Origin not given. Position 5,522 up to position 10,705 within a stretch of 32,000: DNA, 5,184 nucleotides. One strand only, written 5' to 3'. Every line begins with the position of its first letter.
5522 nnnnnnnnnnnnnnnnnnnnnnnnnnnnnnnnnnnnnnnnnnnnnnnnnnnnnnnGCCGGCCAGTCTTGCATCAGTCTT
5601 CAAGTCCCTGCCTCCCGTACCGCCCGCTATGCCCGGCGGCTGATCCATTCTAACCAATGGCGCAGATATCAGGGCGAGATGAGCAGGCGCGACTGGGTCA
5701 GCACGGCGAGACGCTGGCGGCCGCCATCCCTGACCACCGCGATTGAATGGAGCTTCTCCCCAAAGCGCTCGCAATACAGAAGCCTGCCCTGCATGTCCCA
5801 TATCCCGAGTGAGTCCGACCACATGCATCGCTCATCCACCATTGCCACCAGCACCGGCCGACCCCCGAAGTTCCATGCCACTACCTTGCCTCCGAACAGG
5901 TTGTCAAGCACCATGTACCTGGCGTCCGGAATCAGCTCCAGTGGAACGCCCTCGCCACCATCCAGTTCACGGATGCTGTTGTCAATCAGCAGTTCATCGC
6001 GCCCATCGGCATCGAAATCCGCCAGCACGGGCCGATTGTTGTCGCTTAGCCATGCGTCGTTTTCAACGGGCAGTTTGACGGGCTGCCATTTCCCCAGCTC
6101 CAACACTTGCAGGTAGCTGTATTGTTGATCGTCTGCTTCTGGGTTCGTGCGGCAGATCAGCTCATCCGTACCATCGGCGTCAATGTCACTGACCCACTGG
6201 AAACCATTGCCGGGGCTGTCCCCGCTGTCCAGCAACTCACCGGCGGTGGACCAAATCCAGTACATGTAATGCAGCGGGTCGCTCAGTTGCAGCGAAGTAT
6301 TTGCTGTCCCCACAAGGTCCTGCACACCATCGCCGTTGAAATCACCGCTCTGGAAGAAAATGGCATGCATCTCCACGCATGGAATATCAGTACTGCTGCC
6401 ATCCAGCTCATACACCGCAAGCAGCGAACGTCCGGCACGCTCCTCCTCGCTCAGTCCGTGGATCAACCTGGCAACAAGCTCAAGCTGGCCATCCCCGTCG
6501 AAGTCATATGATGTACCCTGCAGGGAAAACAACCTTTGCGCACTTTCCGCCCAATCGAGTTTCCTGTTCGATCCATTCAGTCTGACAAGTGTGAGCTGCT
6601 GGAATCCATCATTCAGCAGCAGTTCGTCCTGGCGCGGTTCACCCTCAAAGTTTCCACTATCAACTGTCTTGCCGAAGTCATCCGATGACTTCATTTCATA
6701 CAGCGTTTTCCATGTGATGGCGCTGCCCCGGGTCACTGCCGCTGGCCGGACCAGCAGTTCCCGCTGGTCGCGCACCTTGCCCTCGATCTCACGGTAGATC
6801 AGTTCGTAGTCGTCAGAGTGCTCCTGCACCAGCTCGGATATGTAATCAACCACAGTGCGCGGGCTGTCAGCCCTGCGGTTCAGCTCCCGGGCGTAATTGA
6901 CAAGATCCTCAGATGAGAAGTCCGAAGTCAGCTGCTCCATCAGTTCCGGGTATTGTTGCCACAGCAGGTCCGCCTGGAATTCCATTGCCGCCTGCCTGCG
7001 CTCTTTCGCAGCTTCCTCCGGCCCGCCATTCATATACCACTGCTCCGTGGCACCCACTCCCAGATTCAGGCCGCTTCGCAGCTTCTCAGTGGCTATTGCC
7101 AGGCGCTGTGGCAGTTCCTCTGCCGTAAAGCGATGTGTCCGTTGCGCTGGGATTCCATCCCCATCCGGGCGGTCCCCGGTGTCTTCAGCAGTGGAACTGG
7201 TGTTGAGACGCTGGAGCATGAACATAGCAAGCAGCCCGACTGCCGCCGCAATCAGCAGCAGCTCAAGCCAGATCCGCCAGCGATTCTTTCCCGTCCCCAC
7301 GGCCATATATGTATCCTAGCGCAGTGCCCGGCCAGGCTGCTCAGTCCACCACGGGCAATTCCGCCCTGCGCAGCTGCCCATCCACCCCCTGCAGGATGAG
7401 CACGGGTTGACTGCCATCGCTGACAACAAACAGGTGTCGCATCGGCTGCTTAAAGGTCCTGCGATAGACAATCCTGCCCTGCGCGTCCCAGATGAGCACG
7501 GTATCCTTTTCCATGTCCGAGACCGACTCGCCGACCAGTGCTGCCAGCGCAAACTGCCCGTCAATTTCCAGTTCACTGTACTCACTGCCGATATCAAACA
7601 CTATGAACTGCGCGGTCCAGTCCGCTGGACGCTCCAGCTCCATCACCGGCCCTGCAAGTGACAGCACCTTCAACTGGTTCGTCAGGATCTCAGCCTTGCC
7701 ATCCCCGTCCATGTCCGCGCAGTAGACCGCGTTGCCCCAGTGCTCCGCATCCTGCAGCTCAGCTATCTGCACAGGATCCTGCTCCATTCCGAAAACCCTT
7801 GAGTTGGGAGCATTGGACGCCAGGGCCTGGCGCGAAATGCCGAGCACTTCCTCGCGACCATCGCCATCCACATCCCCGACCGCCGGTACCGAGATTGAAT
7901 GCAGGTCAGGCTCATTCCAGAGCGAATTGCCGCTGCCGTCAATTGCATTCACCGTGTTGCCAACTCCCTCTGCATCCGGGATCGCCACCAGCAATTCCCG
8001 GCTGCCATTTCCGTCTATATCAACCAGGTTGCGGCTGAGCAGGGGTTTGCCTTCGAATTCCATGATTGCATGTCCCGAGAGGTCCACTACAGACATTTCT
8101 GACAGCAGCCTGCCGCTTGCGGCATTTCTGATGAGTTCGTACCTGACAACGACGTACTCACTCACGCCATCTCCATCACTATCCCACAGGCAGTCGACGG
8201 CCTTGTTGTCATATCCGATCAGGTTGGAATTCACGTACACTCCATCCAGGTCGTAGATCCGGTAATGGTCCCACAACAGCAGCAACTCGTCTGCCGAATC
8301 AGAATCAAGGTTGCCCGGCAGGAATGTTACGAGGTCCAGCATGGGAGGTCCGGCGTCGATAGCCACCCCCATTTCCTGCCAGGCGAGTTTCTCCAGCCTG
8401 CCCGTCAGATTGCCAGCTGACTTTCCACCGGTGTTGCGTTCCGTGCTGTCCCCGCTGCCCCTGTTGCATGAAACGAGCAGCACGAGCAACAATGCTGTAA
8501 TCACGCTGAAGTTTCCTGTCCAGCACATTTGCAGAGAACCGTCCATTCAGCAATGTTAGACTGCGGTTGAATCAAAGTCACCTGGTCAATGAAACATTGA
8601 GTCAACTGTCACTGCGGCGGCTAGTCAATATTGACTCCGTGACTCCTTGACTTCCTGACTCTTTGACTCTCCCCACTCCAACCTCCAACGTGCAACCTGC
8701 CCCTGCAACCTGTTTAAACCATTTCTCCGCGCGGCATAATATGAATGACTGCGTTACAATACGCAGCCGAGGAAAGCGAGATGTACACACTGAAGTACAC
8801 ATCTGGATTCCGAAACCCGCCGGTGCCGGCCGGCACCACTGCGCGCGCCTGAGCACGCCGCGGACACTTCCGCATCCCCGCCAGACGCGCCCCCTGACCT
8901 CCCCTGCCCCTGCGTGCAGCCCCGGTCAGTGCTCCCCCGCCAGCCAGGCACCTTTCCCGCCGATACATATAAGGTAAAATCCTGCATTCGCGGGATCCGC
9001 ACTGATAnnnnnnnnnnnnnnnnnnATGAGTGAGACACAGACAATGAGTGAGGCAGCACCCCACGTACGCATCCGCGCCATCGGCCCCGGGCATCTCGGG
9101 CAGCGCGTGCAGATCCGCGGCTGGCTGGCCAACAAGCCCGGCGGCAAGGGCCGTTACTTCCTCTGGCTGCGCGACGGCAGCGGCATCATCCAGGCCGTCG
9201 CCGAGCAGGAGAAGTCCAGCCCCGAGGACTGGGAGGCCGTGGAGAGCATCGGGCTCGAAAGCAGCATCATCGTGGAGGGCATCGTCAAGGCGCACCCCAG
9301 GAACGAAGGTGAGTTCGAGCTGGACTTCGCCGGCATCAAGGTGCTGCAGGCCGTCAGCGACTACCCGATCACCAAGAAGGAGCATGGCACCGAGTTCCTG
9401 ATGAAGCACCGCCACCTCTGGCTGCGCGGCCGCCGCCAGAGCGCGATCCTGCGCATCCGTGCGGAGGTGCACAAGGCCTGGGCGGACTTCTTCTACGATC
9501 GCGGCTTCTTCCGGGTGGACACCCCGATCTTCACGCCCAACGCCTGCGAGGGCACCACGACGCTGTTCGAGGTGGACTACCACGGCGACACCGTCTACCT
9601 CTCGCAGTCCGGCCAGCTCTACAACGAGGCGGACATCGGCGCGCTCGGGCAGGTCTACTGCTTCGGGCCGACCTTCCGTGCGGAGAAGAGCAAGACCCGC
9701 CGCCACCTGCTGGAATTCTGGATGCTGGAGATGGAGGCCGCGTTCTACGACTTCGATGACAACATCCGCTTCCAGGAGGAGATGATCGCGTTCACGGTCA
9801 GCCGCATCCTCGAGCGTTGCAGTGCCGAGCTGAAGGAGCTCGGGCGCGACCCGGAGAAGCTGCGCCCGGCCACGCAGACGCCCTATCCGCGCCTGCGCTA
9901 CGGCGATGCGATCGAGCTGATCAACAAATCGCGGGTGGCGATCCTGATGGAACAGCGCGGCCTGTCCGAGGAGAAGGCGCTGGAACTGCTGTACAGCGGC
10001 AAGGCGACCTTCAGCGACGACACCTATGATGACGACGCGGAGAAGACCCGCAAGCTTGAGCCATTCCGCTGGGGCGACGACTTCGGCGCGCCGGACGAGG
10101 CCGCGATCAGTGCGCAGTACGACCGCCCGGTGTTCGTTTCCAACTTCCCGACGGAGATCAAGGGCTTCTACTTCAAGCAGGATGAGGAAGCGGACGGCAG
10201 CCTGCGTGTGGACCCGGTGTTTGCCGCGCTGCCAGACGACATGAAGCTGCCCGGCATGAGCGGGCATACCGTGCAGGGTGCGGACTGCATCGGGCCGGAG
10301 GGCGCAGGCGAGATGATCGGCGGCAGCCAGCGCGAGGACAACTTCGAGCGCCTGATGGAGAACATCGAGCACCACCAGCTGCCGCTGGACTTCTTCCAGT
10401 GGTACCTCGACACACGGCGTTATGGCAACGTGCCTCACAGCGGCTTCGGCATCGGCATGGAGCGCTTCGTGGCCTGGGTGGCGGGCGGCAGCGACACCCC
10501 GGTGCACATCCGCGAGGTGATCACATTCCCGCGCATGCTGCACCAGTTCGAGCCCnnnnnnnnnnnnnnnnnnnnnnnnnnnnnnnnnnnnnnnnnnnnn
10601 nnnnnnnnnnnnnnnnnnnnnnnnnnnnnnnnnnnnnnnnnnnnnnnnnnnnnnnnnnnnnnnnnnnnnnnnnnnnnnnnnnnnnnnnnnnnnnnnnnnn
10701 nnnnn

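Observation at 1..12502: Seven-member array of FG-GAP-like propeller (lipo)proteins, split by asnS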

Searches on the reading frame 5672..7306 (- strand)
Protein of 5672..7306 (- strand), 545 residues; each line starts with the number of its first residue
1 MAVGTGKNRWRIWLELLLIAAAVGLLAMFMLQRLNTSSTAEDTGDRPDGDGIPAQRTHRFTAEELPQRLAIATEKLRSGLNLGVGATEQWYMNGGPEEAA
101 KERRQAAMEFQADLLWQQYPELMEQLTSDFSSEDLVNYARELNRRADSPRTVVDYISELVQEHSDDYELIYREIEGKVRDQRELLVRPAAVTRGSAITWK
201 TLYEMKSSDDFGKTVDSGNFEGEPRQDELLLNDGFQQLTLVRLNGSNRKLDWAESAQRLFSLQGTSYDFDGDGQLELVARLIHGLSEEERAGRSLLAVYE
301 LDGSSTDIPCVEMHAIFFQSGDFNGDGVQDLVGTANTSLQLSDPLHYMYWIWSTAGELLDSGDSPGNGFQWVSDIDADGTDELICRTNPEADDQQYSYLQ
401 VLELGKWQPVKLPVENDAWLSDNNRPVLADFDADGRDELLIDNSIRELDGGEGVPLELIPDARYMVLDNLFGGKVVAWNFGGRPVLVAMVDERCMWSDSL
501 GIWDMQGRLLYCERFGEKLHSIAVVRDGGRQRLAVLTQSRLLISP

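Call 6: search_protein_families(library=pfam, max_evalue=1, proteins=[window:5672-7306:-])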
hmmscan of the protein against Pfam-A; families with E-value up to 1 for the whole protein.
window:5672-7306:- (545 aa): 2 families
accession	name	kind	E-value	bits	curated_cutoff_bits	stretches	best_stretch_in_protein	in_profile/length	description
PF01839.29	FG-GAP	-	2.3e-10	40.6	22.1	2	320-335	7-22/37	FG-GAP repeat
PF13517.12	FG-GAP_3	-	3.2e-10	40.9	26.9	3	374-441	1-61/61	FG-GAP-like repeat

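Call 7: search_protein_families(library=ncbifam, max_evalue=1, proteins=[window:5672-7306:-])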
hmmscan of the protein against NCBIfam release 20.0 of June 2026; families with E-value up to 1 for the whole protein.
window:5672-7306:- (545 aa): 2 families
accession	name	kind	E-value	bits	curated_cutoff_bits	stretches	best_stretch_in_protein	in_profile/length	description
NF047539.1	XAC2610_fam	domain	0.14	12.6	35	0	319-355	2-36/89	XAC2610-related protein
NF052506.1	PA5033_fam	subfamily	0.24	10.2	100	0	313-343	26-56/284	PA5033 family protein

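Call 46: search_protein_families(library=padloc, max_evalue=0.01, proteins=[window:5672-7306:-])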
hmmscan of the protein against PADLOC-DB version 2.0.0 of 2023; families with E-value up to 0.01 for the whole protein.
window:5672-7306:- (545 aa): 0 families

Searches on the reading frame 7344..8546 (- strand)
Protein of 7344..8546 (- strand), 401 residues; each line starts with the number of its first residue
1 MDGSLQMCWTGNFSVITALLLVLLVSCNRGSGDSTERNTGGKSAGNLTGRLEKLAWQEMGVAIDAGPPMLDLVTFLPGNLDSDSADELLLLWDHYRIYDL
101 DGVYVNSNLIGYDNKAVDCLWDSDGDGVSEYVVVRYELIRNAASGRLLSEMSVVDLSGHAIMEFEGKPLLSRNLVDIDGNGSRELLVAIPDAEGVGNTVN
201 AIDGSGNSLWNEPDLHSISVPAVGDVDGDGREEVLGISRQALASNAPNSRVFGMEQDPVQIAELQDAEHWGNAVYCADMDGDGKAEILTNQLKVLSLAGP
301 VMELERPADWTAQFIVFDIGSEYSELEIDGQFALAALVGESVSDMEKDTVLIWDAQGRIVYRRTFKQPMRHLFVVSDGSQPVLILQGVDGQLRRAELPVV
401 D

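Call 6: search_protein_families(library=pfam, max_evalue=1, proteins=[window:7344-8546:-])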
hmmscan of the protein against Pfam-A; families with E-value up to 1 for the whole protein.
window:7344-8546:- (401 aa): 4 families
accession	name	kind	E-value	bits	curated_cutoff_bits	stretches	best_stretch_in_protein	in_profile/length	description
PF13517.12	FG-GAP_3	-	4.2e-08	34.1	26.9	2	176-235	1-60/61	FG-GAP-like repeat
PF01839.29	FG-GAP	-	5.8e-06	26.5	22.1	2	221-236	5-20/37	FG-GAP repeat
PF12256.14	TcdB_toxin_midN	-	0.0098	15.7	24.8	0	273-290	29-46/181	Insecticide toxin TcdB middle/N-terminal region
PF25292.1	Beta-prop_CGLA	-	0.011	15.7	26.8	1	272-289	32-49/316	Lambda-carrageenase beta-propeller domain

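Call 7: search_protein_families(library=ncbifam, max_evalue=1, proteins=[window:7344-8546:-])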
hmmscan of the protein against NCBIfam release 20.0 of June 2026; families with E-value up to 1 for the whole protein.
window:7344-8546:- (401 aa): 4 families
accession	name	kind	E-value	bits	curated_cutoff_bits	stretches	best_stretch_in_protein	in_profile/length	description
NF011619.0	PRK15045.1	equivalog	0.026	12.7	929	1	207-268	14-75/523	cellulose biosynthesis c-di-GMP-binding protein BcsE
TIGR02283.1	MltB_2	subfamily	0.15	11.3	248.45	0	275-296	170-191/300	lytic murein transglycosylase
NF047639.1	throspo3_MtsD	equivalog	0.26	9.4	800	0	153-225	458-531/651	cell-cell cohesion protein MtsD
NF052506.1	PA5033_fam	subfamily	0.5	9.1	100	0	120-140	33-53/284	PA5033 family protein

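Call 46: search_protein_families(library=padloc, max_evalue=0.01, proteins=[window:7344-8546:-])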
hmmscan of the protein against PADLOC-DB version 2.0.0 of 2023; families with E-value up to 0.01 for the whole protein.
window:7344-8546:- (401 aa): 0 families

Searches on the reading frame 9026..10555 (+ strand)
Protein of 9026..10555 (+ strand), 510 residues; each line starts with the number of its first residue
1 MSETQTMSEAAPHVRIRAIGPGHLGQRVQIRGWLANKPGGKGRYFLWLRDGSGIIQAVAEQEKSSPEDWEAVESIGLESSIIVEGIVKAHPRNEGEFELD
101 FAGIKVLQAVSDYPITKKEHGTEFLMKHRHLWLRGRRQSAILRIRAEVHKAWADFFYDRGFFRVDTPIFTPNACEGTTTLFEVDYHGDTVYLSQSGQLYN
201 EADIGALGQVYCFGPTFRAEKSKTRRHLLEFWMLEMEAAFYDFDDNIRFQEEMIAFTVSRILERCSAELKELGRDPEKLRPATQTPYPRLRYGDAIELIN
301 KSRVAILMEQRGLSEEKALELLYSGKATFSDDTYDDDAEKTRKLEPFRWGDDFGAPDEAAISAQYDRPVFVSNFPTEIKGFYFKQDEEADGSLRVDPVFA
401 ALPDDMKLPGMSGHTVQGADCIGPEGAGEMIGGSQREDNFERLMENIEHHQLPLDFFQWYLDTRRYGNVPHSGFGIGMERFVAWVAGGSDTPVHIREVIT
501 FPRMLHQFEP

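Call 41: search_protein_families(library=ncbifam, max_evalue=0.00001, proteins=[window:9026-10555:+])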
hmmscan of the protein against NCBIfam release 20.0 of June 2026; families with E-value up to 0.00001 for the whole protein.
window:9026-10555:+ (510 aa): 16 families
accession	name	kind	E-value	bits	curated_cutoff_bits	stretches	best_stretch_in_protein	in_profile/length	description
NF003037.0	PRK03932.1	equivalog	2.6e-141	471.7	414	3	22-303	13-309/451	asparagine--tRNA ligase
TIGR00457.1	asnS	equivalog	3.6e-122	408.4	342.6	3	23-303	14-311/455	asparagine--tRNA ligase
NF003483.0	PRK05159.1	equivalog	2e-82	277.4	353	2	17-318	9-310/438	aspartate--tRNA(Asn) ligase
TIGR00458.1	aspS_nondisc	equivalog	1.4e-65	222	368.4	2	19-307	6-295/428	aspartate--tRNA(Asn) ligase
NF005052.0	PRK06462.1-1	equivalog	1.4e-39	136.2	368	2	124-394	31-262/353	asparagine synthetase A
NF001750.0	PRK00476.1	equivalog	6.5e-36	123.8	443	1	20-263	13-267/590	aspartate--tRNA ligase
NF005054.0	PRK06462.1-4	equivalog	1.2e-32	113.3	309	2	417-504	227-311/318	asparagine synthetase A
TIGR00459.1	aspS_bact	equivalog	3.3e-32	111.6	373.85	1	16-260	7-259/586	aspartate--tRNA ligase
NF001756.1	PRK00484.1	subfamily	5.7e-25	87.9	468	1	26-310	52-332/488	lysine--tRNA ligase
TIGR00499.1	lysS_bact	equivalog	2.3e-22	79.3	427.6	1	26-275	54-307/496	lysine--tRNA ligase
NF009460.0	PRK12820.1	equivalog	3.5e-19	68.4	1379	1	19-300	29-315/723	bifunctional aspartyl-tRNA synthetase/aspartyl/glutamyl-tRNA amidotransferase subunit C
NF005053.0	PRK06462.1-3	equivalog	1.4e-12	47.7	322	1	426-490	193-257/274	asparagine synthetase A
NF002821.0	PRK02983.1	equivalog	8.2e-12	43.9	742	1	25-256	659-894/1102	bifunctional lysylphosphatidylglycerol synthetase/lysine--tRNA ligase LysX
NF009101.0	PRK12445.1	subfamily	4.1e-10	38.8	1026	1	96-262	135-306/505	lysine--tRNA ligase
NF005055.0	PRK06462.1-5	equivalog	7.7e-10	38.4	389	1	426-503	260-333/341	asparagine synthetase A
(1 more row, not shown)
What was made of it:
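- Checked: E is 5669..7306, F is 7341..8546 and G is 10895..12451/12502. asnS (9026..10558, + strand) passes NCBIfam NF003037 at 471.7 bits against a cut-off of 414 (call 41).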
